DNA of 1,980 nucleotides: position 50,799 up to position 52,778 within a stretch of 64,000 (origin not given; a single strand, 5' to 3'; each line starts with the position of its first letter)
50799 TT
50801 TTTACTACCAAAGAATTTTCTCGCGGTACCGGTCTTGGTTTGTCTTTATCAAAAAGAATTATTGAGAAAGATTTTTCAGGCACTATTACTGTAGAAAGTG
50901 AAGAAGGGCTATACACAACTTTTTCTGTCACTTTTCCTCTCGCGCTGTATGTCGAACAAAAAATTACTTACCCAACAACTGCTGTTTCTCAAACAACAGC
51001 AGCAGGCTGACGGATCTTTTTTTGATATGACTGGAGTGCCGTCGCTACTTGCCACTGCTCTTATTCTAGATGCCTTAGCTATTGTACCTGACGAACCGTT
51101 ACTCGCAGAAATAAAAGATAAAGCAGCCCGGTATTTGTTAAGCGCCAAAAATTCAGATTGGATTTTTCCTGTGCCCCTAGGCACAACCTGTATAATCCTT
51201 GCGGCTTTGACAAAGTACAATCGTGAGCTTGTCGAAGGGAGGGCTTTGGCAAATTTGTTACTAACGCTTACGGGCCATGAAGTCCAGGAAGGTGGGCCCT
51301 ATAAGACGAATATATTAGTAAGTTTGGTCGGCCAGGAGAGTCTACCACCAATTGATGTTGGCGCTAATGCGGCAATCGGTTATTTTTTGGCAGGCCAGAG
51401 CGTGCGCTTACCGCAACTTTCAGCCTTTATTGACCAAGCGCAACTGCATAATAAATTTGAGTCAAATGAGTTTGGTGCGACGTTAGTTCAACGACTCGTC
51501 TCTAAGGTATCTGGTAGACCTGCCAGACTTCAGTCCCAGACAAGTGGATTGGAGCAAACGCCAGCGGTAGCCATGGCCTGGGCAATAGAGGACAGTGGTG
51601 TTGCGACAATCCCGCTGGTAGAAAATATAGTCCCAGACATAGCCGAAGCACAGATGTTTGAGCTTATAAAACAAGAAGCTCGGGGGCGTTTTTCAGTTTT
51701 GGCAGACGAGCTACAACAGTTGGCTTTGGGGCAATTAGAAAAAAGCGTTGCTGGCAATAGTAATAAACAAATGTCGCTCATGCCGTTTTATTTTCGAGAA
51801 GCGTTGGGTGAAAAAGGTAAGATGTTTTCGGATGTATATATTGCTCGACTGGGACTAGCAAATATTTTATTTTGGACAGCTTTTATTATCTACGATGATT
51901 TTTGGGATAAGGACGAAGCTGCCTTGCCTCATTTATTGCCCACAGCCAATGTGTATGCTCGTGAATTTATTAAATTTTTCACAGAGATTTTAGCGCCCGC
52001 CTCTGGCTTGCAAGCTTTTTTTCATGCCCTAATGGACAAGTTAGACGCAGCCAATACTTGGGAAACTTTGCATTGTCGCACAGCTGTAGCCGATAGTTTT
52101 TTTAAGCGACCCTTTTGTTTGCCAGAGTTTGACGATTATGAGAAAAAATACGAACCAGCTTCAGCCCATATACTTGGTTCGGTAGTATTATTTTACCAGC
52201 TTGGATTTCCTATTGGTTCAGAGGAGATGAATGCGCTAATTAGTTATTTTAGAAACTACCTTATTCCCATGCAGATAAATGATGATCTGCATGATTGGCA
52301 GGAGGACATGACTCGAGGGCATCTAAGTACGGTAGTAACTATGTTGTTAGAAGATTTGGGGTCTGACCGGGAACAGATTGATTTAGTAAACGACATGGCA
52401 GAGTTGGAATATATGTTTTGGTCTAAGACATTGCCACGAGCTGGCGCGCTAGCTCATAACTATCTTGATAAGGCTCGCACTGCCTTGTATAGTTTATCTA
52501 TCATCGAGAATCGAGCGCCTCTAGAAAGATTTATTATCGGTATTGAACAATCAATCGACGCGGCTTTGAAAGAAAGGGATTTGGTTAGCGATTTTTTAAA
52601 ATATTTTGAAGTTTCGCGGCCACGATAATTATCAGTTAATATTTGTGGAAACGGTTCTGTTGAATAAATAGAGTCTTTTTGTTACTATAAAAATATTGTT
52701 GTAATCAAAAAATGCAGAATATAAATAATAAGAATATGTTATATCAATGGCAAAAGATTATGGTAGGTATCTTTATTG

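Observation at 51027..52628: Isoprenoid-synthase-like protein with two aspartate-rich motifs, encoded directly after a two-component system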

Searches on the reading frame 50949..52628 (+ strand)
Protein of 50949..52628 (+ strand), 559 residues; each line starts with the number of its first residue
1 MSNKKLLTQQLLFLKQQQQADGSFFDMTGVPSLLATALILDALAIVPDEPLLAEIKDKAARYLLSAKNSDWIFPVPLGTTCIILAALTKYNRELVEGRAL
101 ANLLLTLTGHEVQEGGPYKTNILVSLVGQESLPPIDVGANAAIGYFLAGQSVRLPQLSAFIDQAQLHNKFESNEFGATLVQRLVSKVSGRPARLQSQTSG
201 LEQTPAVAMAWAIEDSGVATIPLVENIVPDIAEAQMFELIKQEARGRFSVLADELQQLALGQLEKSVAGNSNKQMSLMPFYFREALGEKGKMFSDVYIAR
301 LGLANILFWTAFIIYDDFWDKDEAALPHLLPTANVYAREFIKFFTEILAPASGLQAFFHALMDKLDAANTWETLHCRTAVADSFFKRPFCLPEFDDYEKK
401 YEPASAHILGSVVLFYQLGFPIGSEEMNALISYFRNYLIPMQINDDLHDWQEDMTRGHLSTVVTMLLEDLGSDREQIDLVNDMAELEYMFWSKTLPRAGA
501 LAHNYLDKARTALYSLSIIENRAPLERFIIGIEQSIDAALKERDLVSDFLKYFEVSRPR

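Call 3: search_protein_families(library=pfam, proteins=[window:50949-52628:+], max_evalue=10)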
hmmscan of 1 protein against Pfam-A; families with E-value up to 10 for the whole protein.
window:50949-52628:+ (559 aa): 1 family
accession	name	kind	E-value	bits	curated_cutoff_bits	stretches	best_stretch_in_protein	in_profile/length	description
PF13243.12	SQHop_cyclase_C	-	0.0013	18.2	26.1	1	4-70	158-223/319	Squalene-hopene cyclase C-terminal domain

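Call 4: search_protein_families(library=ncbifam, proteins=[window:50949-52628:+], max_evalue=10)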
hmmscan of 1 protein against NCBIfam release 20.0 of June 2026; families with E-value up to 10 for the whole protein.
window:50949-52628:+ (559 aa): 2 families
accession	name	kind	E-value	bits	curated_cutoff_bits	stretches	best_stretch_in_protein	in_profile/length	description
TIGR01787.1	squalene_cyclas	subfamily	0.00058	18.6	322.7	1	5-70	459-524/622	squalene/oxidosqualene cyclases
TIGR01507.1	hopene_cyclase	equivalog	0.0075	14.7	431.1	1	4-70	473-538/640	squalene--hopene cyclase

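Call 5: search_solved_structures(query=window:50949-52628:+, max_evalue=10, show_alignments=3)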
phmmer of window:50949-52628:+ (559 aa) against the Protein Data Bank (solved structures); distinct sequences matched with E-value up to 10: 1.
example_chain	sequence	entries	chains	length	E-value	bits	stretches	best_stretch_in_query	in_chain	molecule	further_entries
3lsg_A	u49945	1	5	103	0.16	13.7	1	374-438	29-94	Two-component response regulator yesN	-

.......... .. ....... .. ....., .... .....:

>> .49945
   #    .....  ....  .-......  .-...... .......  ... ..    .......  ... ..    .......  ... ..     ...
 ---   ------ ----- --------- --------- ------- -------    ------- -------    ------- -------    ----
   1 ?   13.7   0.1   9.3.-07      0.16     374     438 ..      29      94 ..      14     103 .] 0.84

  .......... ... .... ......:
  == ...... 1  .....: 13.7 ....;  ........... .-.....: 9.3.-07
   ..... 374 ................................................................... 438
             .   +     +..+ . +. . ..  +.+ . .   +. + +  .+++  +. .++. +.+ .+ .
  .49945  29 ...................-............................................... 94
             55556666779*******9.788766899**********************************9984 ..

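Call 6: find_homologous_proteins(query=window:50949-52628:+, max_evalue=0.001)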
Query window:50949-52628:+ (559 aa): 218 proteins with E <= 0.001 among 8000 candidates; the best 120 are listed.
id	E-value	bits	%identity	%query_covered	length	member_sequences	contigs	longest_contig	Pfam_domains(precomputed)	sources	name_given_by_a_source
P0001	0.0e+0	1191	100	95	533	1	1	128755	-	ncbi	-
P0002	3.3e-139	483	45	97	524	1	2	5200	-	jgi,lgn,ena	-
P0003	8.9e-139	482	45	95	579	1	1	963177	-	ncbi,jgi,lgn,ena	ncbi:MAG: hypothetical protein WC526_03750 [Patescibacteria group bacterium]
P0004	4.8e-135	469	43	98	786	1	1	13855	PF02518.32,PF14501.13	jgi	-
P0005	1.3e-133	465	44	96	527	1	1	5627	-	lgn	-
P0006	5.4e-133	463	39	98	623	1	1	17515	-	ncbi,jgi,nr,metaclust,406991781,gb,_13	ncbi:MAG: hypothetical protein ACD_15C00113G0014 [uncultured bacterium]|nr:MAG: hypothetical protein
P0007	9.9e-133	462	43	97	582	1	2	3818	-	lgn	-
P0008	1.3e-131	458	45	97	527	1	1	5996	-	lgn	-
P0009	3.7e-131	456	50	58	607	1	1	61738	-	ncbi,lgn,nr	ncbi:MAG: hypothetical protein Q8L10_02920 [Candidatus Moranbacteria bacterium]|nr:hypothetical prot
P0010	5.1e-131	456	41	97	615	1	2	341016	-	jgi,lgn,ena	-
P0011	1.3e-129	451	44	97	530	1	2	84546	-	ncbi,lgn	-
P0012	1.7e-129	451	44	99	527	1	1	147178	-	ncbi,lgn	-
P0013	7.9e-128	445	42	98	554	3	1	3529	-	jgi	jgi:hypothetical protein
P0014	9.0e-128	445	44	97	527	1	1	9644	-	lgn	-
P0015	2.6e-126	441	43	96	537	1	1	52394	-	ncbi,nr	ncbi:MAG: hypothetical protein PHC53_01485 [Patescibacteria group bacterium]|nr:hypothetical protein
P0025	7.6e-121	422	39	98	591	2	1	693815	-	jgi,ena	-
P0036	3.9e-117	410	40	96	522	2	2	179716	-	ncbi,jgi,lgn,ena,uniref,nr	ncbi:MAG: hypothetical protein COU35_04660 [Candidatus Magasanikbacteria bacterium CG10_big_fil_rev_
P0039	2.4e-116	408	49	58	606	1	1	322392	-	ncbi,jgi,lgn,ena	ncbi:MAG: hypothetical protein WC120_00660 [Parcubacteria group bacterium]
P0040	3.8e-116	407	42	92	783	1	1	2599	PF02518.32,PF14501.13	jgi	-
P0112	5.9e-98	347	42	78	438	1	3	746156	-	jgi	jgi:hypothetical protein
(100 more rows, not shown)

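Call 10: search_solved_structures(query=A1, max_evalue=10, show_alignments=3)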
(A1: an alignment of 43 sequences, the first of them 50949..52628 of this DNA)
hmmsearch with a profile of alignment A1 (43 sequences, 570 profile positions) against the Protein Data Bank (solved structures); distinct sequences matched with E-value up to 10: 0.

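Call 12: find_encoding_contigs(protein=P0004, flank=6000, max_places=3)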
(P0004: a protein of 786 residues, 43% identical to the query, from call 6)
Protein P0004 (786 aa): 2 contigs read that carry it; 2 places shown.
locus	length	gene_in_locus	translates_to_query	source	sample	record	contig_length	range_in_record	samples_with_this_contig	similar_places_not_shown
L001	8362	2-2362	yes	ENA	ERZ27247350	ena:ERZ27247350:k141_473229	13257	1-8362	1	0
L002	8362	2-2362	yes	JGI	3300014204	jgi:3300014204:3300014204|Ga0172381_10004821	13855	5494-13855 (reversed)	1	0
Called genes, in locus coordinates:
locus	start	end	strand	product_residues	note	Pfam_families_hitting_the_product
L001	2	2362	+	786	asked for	PF02518:HATPase_c, PF14501:HATPase_c_5 (weak)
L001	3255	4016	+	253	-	-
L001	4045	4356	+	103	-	-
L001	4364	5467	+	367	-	PF02743:dCache_1, PF21623:HK_sensor_dom_bact (faint)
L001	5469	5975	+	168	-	-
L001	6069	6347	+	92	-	-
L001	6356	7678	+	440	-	PF02743:dCache_1 (weak)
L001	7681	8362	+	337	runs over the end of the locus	PF04392:ABC_sub_bind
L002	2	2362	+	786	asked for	PF02518:HATPase_c, PF14501:HATPase_c_5 (weak)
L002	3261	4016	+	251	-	-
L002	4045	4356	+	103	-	-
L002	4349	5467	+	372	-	PF02743:dCache_1, PF21623:HK_sensor_dom_bact (faint)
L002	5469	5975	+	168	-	-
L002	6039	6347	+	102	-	-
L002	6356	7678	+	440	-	PF02743:dCache_1 (weak)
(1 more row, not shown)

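Call 13: find_encoding_contigs(protein=P0003, flank=6000, max_places=2)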
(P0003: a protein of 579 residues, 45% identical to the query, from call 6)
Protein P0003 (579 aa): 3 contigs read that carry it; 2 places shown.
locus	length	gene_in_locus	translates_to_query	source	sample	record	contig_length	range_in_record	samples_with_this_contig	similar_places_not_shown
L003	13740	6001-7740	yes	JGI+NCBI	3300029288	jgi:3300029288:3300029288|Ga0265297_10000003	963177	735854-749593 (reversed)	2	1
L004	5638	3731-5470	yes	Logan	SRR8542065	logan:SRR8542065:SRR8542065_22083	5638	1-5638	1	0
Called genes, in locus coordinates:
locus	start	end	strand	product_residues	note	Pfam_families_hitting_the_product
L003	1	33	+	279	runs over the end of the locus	PF00535:Glycos_transf_2, PF13641:Glyco_tranf_2_3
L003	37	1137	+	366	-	PF00535:Glycos_transf_2, PF10111:Glyco_tranf_2_2 (weak), PF13641:Glyco_tranf_2_3, PF13632:Glyco_trans_2_3 (weak)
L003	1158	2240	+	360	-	PF00483:NTP_transferase, PF12804:NTP_transf_3 (weak), PF24894:Hexapep_GlmU (faint), PF00132:Hexapep (faint), PF25087:GMPPB_C, PF25084:LbH_EIF2B (weak)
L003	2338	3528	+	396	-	-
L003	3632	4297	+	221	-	PF00072:Response_reg, PF00486:Trans_reg_C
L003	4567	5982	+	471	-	PF02518:HATPase_c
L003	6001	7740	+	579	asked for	-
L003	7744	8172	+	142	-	-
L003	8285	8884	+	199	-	PF07352:Phage_Mu_Gam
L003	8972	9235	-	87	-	-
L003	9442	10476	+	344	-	PF00437:T2SSE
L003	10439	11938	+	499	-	PF01743:PolyA_pol, PF12627:PolyA_pol_RNAbd, PF01966:HD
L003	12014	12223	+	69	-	PF04014:MazE_antitoxin (weak)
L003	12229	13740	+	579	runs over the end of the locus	PF25919:BSH_CusB (faint), PF25990:Beta-barrel_YknX (faint), PF25954:Beta-barrel_RND_2 (weak)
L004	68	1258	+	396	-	-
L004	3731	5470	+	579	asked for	-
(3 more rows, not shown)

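Call 14: find_encoding_contigs(protein=P0036, flank=6000, max_places=2)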
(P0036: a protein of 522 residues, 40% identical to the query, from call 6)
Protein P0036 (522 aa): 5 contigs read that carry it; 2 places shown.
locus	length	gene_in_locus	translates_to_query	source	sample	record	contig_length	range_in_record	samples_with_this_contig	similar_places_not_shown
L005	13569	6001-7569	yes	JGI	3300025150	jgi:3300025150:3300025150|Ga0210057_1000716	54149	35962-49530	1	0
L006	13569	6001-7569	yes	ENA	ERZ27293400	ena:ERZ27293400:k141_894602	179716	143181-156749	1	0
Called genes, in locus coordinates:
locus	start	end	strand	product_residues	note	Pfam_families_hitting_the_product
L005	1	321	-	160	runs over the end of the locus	-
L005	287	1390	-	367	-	PF00482:T2SSF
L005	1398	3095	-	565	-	PF05157:MshEN, PF00437:T2SSE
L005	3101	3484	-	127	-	PF00072:Response_reg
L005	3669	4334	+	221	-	PF00072:Response_reg, PF00486:Trans_reg_C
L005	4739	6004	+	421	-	PF02518:HATPase_c, PF14501:HATPase_c_5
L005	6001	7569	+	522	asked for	-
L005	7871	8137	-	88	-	PF01541:GIY-YIG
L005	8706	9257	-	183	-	PF11967:RecO_N, PF02565:RecO_C (weak)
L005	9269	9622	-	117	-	PF03652:RuvX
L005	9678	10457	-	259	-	PF00557:Peptidase_M24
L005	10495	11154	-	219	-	PF00406:ADK, PF06414:Zeta_toxin, PF07931:CPT (weak), PF13238:AAA_18, PF13671:AAA_33, PF13207:AAA_17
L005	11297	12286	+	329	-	PF22352:K319L-like_PKD (faint)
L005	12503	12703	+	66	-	-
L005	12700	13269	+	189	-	PF10502:Peptidase_S26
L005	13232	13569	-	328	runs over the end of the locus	-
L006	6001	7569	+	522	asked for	-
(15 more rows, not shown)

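Call 16: find_encoding_contigs(protein=P0112, flank=6000, max_places=2)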
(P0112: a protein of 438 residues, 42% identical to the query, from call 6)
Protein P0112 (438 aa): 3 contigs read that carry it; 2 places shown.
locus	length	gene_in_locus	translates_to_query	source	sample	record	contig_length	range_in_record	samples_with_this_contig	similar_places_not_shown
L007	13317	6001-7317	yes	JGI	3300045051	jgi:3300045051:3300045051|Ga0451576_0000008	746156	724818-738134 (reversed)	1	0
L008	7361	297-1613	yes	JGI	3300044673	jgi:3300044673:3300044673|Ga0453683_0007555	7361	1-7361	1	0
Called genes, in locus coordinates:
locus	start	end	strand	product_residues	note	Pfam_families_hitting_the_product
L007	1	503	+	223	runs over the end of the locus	PF00072:Response_reg, PF00486:Trans_reg_C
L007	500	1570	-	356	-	PF09587:PGA_cap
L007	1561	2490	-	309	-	PF01297:ZnuA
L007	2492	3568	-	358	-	PF00149:Metallophos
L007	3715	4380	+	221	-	PF00072:Response_reg, PF00486:Trans_reg_C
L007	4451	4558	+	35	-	-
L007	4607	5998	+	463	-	PF02518:HATPase_c, PF14501:HATPase_c_5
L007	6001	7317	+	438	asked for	-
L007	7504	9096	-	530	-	PF28550:DUF8436, PF01266:DAO (faint), PF03486:HI0933_like, PF13450:NAD_binding_8 (weak), PF21688:FAD-depend_C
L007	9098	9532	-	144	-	PF03073:TspO_MBR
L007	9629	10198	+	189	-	-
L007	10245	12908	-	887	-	PF00690:Cation_ATPase_N, PF00122:E1-E2_ATPase, PF00702:Hydrolase, PF13246:Cation_ATPase, PF08282:Hydrolase_3 (weak), PF00689:Cation_ATPase_C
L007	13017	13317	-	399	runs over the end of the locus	PF12704:MacB_PCD, PF02687:FtsX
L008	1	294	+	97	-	?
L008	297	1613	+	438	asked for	-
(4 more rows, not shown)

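Call 17: find_encoding_contigs(protein=P0025, flank=6000, max_places=2)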
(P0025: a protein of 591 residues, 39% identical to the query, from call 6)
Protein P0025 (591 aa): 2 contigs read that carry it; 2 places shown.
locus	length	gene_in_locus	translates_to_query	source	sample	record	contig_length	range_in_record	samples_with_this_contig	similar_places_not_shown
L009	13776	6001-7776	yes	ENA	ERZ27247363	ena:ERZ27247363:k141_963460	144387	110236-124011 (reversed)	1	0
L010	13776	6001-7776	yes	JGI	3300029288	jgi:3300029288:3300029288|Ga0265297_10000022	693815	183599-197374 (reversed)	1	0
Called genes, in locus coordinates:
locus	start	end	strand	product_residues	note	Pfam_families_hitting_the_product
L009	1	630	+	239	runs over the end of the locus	PF04402:SIMPL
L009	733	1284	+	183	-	PF09946:DUF2178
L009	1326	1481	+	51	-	PF01381:HTH_3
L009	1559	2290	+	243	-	PF08713:DNA_alkylation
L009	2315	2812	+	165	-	PF20603:Bact_hydrolase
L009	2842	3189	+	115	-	PF24709:DUF7670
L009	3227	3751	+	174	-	PF00293:NUDIX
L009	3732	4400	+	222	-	PF00072:Response_reg, PF00486:Trans_reg_C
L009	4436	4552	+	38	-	-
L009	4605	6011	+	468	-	-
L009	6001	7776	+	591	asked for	-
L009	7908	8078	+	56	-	-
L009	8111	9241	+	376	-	PF02743:dCache_1 (weak)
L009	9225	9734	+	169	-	-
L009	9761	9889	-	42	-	-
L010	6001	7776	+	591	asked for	-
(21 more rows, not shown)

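Call 18: find_encoding_contigs(protein=P0039, flank=6000, max_places=2)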
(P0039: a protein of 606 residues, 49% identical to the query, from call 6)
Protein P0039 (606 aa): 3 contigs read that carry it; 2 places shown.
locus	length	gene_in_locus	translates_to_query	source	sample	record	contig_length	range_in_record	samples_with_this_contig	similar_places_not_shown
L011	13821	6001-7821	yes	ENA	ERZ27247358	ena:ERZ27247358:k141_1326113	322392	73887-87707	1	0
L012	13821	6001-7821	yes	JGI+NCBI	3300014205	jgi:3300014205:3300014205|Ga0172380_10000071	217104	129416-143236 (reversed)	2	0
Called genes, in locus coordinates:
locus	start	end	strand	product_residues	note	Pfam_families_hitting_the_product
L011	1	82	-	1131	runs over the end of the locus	PF00873:ACR_tran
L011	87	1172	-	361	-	PF25919:BSH_CusB (faint), PF25917:BSH_RND (weak), PF25973:BSH_CzcB, PF25967:RND-MFP_C (faint), PF25989:YknX_C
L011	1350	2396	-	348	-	PF00438:S-AdoMet_synt_N, PF02772:S-AdoMet_synt_M, PF02773:S-AdoMet_synt_C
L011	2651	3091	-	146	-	PF01161:PBP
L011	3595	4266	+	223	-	PF00072:Response_reg, PF00486:Trans_reg_C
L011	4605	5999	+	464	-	PF02518:HATPase_c, PF14501:HATPase_c_5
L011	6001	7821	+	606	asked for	-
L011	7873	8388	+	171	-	PF00293:NUDIX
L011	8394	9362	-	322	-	PF03773:ArsP_1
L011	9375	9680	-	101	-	PF13192:Thioredoxin_3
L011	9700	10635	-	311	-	PF01545:Cation_efflux, PF16916:ZT_dimer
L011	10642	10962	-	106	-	PF01022:HTH_5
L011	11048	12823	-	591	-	PF00664:ABC_membrane, PF00005:ABC_tran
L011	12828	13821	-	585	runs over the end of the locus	PF00664:ABC_membrane, PF00005:ABC_tran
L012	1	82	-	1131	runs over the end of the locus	PF00873:ACR_tran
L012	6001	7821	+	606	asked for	-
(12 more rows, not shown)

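Call 19: predict_structure(alignment_id=A1)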
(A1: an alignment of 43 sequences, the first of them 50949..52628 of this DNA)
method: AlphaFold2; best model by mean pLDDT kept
length: 559 residues; sequences in the alignment: 43
mean_pLDDT: 88.7   pTM: 0.80
mean pLDDT of the five models: 88.7, 88.1, 88.1, 87.1, 86.6
residues with pLDDT >= 90: 391; 70-90: 115; 50-70: 35; < 50: 18
segments of 3 or more residues with pLDDT < 50: 124-130, 220-228
pLDDT, mean of each block of 10 residues (from residue 1): 87 98 96 97 93 97 95 92 96 91 90 90 50 78 95 93 93 91 92 61 85 79 45 93 95 97 91 91 97 97 94 86 80 94 81 84 84 90 95 69 71 94 92 92 93 94 95 94 95 95 96 97 94 93 89 79
secondary structure, 60 per line:
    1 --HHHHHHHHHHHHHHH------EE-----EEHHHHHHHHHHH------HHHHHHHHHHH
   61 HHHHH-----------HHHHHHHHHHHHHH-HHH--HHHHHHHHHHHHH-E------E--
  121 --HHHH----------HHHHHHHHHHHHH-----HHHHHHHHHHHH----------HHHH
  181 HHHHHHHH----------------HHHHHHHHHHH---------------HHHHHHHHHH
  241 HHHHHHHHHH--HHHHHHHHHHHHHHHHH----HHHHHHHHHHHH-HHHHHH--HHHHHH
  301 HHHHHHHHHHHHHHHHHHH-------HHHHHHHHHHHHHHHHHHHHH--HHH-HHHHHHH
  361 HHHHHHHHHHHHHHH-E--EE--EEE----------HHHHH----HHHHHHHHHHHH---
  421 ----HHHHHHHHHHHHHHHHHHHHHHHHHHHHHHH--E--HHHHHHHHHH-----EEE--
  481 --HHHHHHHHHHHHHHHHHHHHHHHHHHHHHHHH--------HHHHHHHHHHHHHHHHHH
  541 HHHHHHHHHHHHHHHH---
elements in order: H3-17 H33-43 H50-65 H77-90 H97-109 H123-126 H137-149 H155-166 H177-188 H205-215 H231-250 H253-269 H274-285 H287-292 H295-319 H327-347 H354-375 E384-386 H397-401 H406-417 H425-455 H461-470 E476-478 H483-514 H523-556
